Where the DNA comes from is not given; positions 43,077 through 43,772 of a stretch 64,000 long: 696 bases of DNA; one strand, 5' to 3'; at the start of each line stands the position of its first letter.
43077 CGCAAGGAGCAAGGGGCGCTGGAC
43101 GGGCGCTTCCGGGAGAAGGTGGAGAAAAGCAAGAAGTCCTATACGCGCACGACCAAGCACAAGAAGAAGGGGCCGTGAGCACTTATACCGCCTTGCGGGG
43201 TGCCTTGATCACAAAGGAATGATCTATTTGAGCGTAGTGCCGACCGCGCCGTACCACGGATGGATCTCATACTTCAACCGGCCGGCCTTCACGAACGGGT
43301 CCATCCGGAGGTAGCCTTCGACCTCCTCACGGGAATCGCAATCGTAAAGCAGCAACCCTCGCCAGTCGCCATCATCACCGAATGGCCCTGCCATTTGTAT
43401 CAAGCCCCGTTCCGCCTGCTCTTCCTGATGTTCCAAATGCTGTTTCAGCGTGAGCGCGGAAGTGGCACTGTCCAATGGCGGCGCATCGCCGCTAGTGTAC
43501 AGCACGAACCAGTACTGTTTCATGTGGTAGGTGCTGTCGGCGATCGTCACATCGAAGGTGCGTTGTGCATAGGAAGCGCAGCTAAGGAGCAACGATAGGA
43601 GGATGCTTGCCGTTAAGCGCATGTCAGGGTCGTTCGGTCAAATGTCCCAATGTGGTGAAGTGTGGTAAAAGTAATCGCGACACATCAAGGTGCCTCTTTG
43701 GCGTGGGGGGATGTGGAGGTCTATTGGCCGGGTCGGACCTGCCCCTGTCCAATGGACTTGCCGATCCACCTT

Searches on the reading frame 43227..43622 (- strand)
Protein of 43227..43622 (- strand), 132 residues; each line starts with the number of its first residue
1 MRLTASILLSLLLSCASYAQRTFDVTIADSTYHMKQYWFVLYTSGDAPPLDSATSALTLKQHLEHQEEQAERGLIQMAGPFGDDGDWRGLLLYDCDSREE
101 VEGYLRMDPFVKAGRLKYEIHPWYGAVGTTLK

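Call 82: search_protein_families(library=pfam, proteins=[window:43227-43622:-], max_evalue=0.001)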
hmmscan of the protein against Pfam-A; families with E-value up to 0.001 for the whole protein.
window:43227-43622:- (132 aa): 1 family
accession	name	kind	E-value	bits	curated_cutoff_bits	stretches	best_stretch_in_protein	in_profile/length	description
PF03795.20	YCII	-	9.3e-09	36.1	24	1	54-123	16-94/95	YCII-related domain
